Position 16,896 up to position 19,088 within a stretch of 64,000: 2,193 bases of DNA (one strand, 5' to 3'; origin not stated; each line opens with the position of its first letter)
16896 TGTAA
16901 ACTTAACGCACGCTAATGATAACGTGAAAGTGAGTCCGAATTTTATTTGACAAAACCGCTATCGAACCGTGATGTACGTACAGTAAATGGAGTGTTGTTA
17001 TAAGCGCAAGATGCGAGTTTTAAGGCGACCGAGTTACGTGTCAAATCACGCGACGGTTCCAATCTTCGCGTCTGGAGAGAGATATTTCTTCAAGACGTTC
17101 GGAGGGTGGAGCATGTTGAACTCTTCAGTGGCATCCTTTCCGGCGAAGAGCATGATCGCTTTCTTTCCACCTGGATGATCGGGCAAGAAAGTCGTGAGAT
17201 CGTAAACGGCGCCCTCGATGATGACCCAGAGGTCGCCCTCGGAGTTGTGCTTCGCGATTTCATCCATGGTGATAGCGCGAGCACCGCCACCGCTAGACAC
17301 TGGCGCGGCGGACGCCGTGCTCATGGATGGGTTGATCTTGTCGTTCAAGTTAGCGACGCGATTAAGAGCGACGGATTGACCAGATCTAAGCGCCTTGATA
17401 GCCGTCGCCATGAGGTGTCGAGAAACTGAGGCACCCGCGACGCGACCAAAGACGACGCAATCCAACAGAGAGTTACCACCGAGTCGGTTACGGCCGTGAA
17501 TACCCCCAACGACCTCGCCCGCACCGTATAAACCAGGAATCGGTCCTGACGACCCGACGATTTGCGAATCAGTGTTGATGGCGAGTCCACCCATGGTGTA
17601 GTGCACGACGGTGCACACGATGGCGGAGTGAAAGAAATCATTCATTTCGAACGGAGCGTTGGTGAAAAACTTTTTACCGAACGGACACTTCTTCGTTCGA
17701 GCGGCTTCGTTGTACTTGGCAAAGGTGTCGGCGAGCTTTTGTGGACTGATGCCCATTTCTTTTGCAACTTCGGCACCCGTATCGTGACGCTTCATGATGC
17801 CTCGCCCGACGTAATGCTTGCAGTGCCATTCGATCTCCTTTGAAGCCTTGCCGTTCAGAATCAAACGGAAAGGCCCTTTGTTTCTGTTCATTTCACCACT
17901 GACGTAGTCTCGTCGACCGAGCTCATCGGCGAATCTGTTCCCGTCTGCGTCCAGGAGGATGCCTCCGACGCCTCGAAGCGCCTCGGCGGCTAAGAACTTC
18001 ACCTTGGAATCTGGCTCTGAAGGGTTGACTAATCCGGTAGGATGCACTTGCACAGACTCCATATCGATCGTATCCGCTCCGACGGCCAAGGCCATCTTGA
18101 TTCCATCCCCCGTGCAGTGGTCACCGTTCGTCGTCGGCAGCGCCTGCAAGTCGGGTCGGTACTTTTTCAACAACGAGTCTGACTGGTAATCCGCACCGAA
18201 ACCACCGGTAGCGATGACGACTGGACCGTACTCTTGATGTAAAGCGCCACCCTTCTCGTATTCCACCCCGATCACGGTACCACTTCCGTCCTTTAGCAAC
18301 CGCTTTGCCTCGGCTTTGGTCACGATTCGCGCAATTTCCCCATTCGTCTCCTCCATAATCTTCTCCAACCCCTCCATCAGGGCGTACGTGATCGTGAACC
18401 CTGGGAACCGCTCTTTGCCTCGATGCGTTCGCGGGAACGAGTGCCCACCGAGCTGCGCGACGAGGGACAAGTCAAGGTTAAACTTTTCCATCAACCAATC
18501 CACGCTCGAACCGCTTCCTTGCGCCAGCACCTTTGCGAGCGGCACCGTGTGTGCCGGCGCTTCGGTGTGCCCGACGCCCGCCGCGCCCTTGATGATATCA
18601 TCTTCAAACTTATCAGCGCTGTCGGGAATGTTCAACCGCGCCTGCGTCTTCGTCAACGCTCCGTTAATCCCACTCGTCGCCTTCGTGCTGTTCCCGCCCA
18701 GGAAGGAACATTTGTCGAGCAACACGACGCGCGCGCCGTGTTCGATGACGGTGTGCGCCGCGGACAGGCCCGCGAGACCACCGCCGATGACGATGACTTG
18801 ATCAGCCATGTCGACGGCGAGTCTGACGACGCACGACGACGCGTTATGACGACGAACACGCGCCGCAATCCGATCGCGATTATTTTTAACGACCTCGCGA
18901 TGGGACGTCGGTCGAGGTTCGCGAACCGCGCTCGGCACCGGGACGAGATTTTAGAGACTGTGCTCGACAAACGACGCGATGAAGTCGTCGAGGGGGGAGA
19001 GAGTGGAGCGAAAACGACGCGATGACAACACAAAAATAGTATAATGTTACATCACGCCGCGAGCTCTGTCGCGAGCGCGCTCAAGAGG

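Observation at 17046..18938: Fusion of a fumarate reductase flavoprotein with cytochrome b5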

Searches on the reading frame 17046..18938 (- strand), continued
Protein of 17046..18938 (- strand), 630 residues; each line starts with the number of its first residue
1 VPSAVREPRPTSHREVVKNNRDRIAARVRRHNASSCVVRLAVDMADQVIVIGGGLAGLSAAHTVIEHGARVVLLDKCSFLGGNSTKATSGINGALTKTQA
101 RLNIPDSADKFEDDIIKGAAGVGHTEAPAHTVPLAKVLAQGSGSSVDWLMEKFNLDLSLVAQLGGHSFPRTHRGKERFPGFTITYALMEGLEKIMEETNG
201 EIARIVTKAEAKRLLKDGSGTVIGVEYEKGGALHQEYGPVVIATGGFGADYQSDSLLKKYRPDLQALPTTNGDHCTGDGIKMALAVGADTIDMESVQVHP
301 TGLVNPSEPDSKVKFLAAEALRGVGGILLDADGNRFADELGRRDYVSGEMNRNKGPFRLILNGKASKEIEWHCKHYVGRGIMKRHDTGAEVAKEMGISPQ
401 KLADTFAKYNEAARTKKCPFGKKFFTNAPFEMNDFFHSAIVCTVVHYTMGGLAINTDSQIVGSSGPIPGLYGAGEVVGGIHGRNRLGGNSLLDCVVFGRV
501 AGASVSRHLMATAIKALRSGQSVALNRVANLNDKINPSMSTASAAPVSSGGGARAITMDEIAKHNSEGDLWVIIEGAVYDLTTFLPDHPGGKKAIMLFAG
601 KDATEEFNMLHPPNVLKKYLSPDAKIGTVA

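Call 40: list_cluster_members(proteins=[P0001, P0008, P0015, P0019, P0024, P0076, P0078, P0084, P0096, P0103])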
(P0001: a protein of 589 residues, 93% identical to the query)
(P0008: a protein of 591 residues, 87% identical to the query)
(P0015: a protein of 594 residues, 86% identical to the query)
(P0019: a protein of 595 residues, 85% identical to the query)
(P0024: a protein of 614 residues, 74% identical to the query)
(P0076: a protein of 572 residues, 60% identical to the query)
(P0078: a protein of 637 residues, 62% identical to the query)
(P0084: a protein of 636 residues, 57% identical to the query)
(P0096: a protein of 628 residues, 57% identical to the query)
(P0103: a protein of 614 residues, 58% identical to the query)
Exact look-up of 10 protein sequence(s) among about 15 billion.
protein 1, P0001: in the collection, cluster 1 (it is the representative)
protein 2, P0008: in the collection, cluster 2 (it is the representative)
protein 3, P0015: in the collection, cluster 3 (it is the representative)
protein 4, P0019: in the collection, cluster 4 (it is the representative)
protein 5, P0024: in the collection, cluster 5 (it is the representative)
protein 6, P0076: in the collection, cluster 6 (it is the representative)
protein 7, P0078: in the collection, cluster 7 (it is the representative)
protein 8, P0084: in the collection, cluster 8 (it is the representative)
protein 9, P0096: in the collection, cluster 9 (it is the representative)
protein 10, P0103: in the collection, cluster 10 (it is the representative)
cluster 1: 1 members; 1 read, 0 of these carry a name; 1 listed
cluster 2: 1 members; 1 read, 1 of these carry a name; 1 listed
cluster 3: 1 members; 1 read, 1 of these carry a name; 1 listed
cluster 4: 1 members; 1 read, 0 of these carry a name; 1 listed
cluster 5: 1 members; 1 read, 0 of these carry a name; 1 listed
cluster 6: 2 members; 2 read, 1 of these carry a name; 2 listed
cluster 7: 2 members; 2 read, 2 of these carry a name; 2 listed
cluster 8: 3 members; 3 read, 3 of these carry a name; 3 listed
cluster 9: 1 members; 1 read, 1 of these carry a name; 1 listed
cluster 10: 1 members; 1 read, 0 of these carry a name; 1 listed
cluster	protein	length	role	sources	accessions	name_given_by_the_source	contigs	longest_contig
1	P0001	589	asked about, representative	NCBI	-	-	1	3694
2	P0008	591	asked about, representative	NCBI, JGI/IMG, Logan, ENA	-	flavocytochrome c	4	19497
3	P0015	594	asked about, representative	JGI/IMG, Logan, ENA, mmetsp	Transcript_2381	flavocytochrome c | Transcript_2381/g.7621 ORF Transcript_2381/g.7621 Transcript_2381/m.7621 type:complete ...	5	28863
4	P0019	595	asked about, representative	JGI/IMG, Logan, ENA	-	-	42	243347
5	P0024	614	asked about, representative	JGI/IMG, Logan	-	-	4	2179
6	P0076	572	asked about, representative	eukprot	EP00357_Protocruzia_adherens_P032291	CAMPEP_0115005468 /NCGR_PEP_ID=MMETSP0216-20121206/19885_1 /TAXON_ID=223996 ...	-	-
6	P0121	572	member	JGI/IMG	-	-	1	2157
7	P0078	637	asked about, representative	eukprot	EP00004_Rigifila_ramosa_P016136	TRINITY_DN37_c0_g1_i3.p1 TRINITY_DN37_c0_g1~~TRINITY_DN37_c0_g1_i3.p1 ORF type:complete ...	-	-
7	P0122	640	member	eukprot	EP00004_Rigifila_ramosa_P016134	TRINITY_DN37_c0_g1_i1.p1 TRINITY_DN37_c0_g1~~TRINITY_DN37_c0_g1_i1.p1 ORF type:complete ...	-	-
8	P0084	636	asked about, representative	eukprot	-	c21029_g1_i1.p1 GENE.c21029_g1_i1~~c21029_g1_i1.p1 ORF type:complete len:652 ...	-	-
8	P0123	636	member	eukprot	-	c21029_g1_i3.p1 GENE.c21029_g1_i3~~c21029_g1_i3.p1 ORF type:complete len:652 ...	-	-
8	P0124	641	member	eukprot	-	c21029_g1_i2.p1 GENE.c21029_g1_i2~~c21029_g1_i2.p1 ORF type:complete len:657 ...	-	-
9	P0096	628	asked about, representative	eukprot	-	TRINITY_DN167_c0_g1_i1.p1 TRINITY_DN167_c0_g1~~TRINITY_DN167_c0_g1_i1.p1 ORF ...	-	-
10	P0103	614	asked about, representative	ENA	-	-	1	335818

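Call 41: predict_structure(alignment_id=A2)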
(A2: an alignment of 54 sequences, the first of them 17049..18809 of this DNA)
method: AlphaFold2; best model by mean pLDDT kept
length: 587 residues; sequences in the alignment: 54
mean_pLDDT: 84.5   pTM: 0.84
mean pLDDT of the five models: 84.5, 82.4, 80.2, 79.6, 79.5
residues with pLDDT >= 90: 308; 70-90: 198; 50-70: 48; < 50: 33
segments of 3 or more residues with pLDDT < 50: 480-509
pLDDT, mean of each block of 10 residues (from residue 1): 86 95 96 78 63 91 93 85 92 95 94 82 79 75 91 95 95 94 96 97 89 93 79 91 96 83 61 55 91 85 87 93 83 80 97 97 96 89 92 92 90 97 97 91 79 97 92 70 42 33 37 91 90 89 72 81 72 75 89
secondary structure, 60 per line:
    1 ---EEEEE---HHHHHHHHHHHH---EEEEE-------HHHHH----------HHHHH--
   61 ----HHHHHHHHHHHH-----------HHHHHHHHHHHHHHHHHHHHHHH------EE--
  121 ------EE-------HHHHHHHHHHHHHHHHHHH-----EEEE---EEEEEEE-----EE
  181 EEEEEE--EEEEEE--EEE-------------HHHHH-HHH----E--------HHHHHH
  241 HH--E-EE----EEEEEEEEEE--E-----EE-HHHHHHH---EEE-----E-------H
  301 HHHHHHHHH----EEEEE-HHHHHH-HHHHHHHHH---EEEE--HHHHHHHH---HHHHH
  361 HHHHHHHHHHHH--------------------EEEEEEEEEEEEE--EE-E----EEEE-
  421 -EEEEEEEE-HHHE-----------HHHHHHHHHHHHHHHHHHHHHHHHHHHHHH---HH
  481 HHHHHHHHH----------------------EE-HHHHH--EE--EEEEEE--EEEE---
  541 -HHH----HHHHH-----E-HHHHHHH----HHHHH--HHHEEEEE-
elements in order: E4-8 H12-23 E27-31 H39-43 H54-58 H65-76 H88-110 H136-154 E160-163 E167-173 E179-186 E189-194 E197-199 H213-217 H235-242 E253-262 H274-280 E284-286 H300-309 E314-318 H320-325 H327-335 E339-342 H345-352 H356-372 E393-405 E416-419 E422-429 H446-475 H479-489 H515-519 E526-531 E534-537 H549-553 H561-567 H572-576 E582-586

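Call 45: fold_search(model_id=the predicted structure, library=pdb)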
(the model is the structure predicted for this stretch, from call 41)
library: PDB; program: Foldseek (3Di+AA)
matches with E <= 10: 1952; with E <= 0.001: 1083
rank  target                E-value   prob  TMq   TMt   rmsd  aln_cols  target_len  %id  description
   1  5glg                  2.9e-46  1.00  0.73  0.90   2.3       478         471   38  The novel function of Osm1 under anaerobic condition in the ER was revealed by crystal structure of Osm1, a soluble fuma (released 2017-07-12)
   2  6ku6_B                6.1e-46  1.00  0.73  0.90   2.3       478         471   38  OSM1 mutant - R326A (released 2020-07-08)
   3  1d4c_C                7.1e-43  1.00  0.70  0.72   2.5       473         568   34  CRYSTAL STRUCTURE OF THE UNCOMPLEXED FORM OF THE FLAVOCYTOCHROME C FUMARATE REDUCTASE OF SHEWANELLA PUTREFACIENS STRAI (released 1999-12-01)
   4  1d4c_A                4.0e-42  1.00  0.69  0.71   2.7       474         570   34  CRYSTAL STRUCTURE OF THE UNCOMPLEXED FORM OF THE FLAVOCYTOCHROME C FUMARATE REDUCTASE OF SHEWANELLA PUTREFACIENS STRAI (released 1999-12-01)
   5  1d4d                  6.7e-42  1.00  0.68  0.71   2.8       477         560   34  CRYSTAL STRUCTURE OF THE SUCCINATE COMPLEXED FORM OF THE FLAVOCYTOCHROME C FUMARATE REDUCTASE OF SHEWANELLA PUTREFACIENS (released 1999-12-01)
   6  1d4c_B                1.3e-41  1.00  0.70  0.72   2.6       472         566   34  CRYSTAL STRUCTURE OF THE UNCOMPLEXED FORM OF THE FLAVOCYTOCHROME C FUMARATE REDUCTASE OF SHEWANELLA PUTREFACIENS STRAI (released 1999-12-01)
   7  1qjd                  3.0e-41  1.00  0.70  0.72   2.4       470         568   31  Flavocytochrome C3 from Shewanella frigidimarina (released 1999-11-21)
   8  1kss                  3.5e-41  1.00  0.70  0.72   2.4       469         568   32  Crystal Structure of His505Ala Mutant Flavocytochrome c3 from Shewanella frigidimarina (released 2002-08-14)
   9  1e39                  4.0e-41  1.00  0.70  0.72   2.4       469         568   32  Flavocytochrome C3 from Shewanella frigidimarina histidine 365 mutated to alanine (released 2000-09-18)
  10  1p2e                  5.0e-41  1.00  0.69  0.72   2.5       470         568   33  H61A mutant of flavocytochrome c3 (released 2003-11-25)
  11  1m64_A                7.9e-41  1.00  0.70  0.72   2.3       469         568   32  Crystal structure of Q363F mutant flavocytochrome c3 (released 2002-11-06)
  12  1ksu_A                9.4e-41  1.00  0.69  0.72   2.4       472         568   32  Crystal Structure of His505Tyr Mutant Flavocytochrome c3 from Shewanella frigidimarina (released 2002-08-14)
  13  1jry_A                2.0e-40  1.00  0.69  0.72   2.4       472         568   32  Crystal structure of Arg402Lys mutant flavocytochrome c3 from Shewanella frigidimarina (released 2001-11-02)
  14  1lj1_A                2.2e-40  1.00  0.70  0.72   2.3       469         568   32  Crystal structure of Q363F/R402A mutant flavocytochrome c3 (released 2002-11-06)
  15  2b7r                  2.6e-40  1.00  0.70  0.72   2.3       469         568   32  Structure of E378D mutant flavocytochrome c3 (released 2006-05-23)
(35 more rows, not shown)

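Call 50: find_encoding_contigs(protein=P0004, flank=1500, max_places=2)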
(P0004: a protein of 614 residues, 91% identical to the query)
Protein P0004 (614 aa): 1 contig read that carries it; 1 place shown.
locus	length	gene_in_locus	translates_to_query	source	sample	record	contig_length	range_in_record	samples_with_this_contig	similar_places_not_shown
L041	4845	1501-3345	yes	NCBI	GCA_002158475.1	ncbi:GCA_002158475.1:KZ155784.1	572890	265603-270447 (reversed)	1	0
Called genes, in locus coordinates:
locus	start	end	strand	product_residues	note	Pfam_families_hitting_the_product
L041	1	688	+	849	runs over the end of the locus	PF13500:AAA_26, PF00202:Aminotran_3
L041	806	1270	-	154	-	-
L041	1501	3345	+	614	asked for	PF00890:FAD_binding_2, PF01134:GIDA (faint), PF01266:DAO, PF03486:HI0933_like (faint), PF07992:Pyr_redox_2 (weak), PF12831:FAD_oxidored, PF13450:NAD_binding_8, PF00173:Cyt-b5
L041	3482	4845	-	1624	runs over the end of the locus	PF23166:Ig_N_CWD1, PF22973:GWD1_pHisD, PF01326:PPDK_N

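Call 51: find_encoding_contigs(protein=P0008, flank=1500, max_places=2)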
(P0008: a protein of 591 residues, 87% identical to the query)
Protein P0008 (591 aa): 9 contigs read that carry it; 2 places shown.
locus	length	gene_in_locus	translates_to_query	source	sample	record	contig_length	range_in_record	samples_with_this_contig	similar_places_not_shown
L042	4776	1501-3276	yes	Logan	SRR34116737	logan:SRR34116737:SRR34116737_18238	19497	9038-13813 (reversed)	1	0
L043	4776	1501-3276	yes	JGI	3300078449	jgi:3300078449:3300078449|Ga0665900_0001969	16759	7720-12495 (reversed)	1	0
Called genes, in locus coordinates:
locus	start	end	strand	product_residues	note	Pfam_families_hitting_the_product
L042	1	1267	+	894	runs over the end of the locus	PF13500:AAA_26, PF00202:Aminotran_3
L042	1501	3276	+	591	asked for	PF00890:FAD_binding_2, PF01134:GIDA (faint), PF01266:DAO, PF03486:HI0933_like (faint), PF07992:Pyr_redox_2 (weak), PF12831:FAD_oxidored, PF13450:NAD_binding_8 (weak), PF00173:Cyt-b5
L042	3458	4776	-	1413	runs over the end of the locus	PF23166:Ig_N_CWD1, PF23229:DUF7067 (faint), PF23166:Ig_N_CWD1, PF22973:GWD1_pHisD, PF01326:PPDK_N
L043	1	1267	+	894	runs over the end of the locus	PF13500:AAA_26, PF00202:Aminotran_3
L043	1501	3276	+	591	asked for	PF00890:FAD_binding_2, PF01134:GIDA (faint), PF01266:DAO, PF03486:HI0933_like (faint), PF07992:Pyr_redox_2 (weak), PF12831:FAD_oxidored, PF13450:NAD_binding_8 (weak), PF00173:Cyt-b5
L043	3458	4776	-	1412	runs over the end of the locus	PF23166:Ig_N_CWD1, PF23229:DUF7067 (faint), PF23166:Ig_N_CWD1, PF22973:GWD1_pHisD, PF01326:PPDK_N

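Call 52: find_encoding_contigs(protein=P0019, flank=1500, max_places=2)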
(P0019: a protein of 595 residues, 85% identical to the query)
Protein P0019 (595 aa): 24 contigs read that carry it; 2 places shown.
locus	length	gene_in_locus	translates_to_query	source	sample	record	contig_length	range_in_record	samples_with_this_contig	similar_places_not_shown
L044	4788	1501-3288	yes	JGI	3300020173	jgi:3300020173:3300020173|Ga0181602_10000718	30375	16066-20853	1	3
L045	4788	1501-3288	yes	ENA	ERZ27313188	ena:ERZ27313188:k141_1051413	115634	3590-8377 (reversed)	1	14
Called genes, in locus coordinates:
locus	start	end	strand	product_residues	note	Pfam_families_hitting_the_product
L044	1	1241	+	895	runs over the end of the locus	PF13500:AAA_26, PF00202:Aminotran_3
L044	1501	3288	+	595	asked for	PF00890:FAD_binding_2, PF01134:GIDA (faint), PF01266:DAO, PF03486:HI0933_like (faint), PF07992:Pyr_redox_2 (weak), PF12831:FAD_oxidored, PF13450:NAD_binding_8 (weak), PF00173:Cyt-b5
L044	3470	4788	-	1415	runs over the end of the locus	PF23166:Ig_N_CWD1, PF23229:DUF7067 (weak), PF23166:Ig_N_CWD1, PF22973:GWD1_pHisD, PF01326:PPDK_N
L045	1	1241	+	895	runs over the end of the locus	PF13500:AAA_26, PF00202:Aminotran_3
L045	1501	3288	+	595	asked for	PF00890:FAD_binding_2, PF01134:GIDA (faint), PF01266:DAO, PF03486:HI0933_like (faint), PF07992:Pyr_redox_2 (weak), PF12831:FAD_oxidored, PF13450:NAD_binding_8 (weak), PF00173:Cyt-b5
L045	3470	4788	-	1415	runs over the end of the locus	PF23166:Ig_N_CWD1, PF23229:DUF7067 (weak), PF23166:Ig_N_CWD1, PF22973:GWD1_pHisD, PF01326:PPDK_N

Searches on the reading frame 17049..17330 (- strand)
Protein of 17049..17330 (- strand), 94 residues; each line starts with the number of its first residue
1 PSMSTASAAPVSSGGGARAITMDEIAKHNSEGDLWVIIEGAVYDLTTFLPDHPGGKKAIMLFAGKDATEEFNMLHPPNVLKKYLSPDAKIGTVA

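Call 14: search_solved_structures(query=window:17049-17330:-, max_evalue=1e-10, show_alignments=2)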
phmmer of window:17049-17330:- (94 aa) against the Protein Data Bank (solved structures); distinct sequences matched with E-value up to 1e-10: 49.
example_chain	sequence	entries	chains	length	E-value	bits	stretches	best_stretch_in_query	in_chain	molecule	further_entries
4b8n_A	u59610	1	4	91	1.8e-35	123.9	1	17-93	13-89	CYTOCHROME B5-HOST ORIGIN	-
3ks0_A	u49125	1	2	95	1.2e-23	86.1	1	19-92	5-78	Cytochrome b2, mitochondrial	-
1lco_A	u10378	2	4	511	2e-22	82.2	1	19-92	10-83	L-LACTATE DEHYDROGENASE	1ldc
1sze_A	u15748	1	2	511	2e-22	82.2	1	19-92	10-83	Cytochrome b2, mitochondrial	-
1szf_A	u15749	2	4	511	2e-22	82.2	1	19-92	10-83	Cytochrome b2, mitochondrial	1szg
1fcb_A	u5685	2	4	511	2e-22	82.2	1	19-92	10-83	FLAVOCYTOCHROME B2 | CYTOCHROME B2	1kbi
2oz0_A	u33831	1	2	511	2e-22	82.2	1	19-92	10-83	Cytochrome b2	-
1ltd_A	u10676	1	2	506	2.2e-22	82.1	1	20-92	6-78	FLAVOCYTOCHROME B2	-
8hco_G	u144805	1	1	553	2.1e-17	66.2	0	19-59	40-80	sfGFP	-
2i89_A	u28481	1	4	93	1.3e-14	57.2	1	21-79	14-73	Cytochrome b5 type B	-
1x3x_A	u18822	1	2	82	1.3e-14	57.2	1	16-76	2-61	Cytochrome b5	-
1awp_A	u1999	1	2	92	2.3e-14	56.4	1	21-83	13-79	CYTOCHROME B5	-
1b5m_A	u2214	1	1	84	3.7e-14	55.7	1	21-83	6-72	CYTOCHROME B5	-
3mus_A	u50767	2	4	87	3.8e-14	55.7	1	21-83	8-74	Cytochrome b5 type B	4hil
1icc_A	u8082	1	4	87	3.8e-14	55.7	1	21-83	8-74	CYTOCHROME B5 OUTER MITOCHONDRIAL MEMBRANE ISOFORM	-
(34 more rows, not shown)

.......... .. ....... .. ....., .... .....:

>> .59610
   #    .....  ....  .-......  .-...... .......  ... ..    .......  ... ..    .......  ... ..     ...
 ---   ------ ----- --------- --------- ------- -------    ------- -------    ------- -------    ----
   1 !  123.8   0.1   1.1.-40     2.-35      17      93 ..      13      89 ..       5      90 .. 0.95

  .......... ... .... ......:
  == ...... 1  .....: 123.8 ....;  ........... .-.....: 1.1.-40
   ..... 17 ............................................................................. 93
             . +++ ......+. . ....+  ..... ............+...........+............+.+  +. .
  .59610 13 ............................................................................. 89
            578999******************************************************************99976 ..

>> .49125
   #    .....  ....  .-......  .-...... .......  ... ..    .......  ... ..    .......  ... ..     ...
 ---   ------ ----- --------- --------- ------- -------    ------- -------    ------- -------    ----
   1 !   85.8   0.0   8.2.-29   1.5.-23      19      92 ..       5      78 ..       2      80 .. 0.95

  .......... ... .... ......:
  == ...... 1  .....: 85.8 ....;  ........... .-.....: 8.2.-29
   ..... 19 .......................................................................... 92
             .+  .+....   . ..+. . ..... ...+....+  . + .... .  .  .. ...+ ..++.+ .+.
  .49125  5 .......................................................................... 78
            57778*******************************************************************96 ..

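Call 32: find_related_loci(query=window:17049-17285:-, collection=viral_contigs, flank=4000)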
Query window:17049-17285:- (79 aa) in viral_contigs; peptide patterns used: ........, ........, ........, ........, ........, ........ (x = any residue, [..] = any of these).
41 stretches matched a pattern; 36 encode a relative of the query (tblastn E <= 1e-3); 36 distinct loci.
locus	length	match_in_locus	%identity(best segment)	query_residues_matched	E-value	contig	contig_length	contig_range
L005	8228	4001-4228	79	3-78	2e-38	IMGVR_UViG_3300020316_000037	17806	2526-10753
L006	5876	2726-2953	79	3-78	2e-38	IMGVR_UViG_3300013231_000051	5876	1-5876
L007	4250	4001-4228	79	3-78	1e-38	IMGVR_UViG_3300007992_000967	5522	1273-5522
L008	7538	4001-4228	79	3-78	2e-38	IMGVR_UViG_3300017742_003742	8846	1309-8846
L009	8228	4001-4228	79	3-78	2e-38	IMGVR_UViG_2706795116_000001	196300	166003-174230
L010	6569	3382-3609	79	3-78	2e-38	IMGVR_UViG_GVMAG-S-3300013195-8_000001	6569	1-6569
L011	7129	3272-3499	79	3-78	2e-38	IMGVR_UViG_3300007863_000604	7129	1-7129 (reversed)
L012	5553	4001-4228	78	3-78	6e-38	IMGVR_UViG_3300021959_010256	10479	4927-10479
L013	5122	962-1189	78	3-78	7e-38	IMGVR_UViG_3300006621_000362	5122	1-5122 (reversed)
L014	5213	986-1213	78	3-78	1e-37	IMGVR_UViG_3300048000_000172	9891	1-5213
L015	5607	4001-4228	78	3-78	7e-38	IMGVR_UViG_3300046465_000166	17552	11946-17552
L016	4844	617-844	78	3-78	7e-38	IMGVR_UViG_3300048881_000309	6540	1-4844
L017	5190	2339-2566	78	3-78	7e-38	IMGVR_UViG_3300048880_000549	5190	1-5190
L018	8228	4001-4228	78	3-78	1e-37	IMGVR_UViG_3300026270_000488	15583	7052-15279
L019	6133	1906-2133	76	3-78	2e-37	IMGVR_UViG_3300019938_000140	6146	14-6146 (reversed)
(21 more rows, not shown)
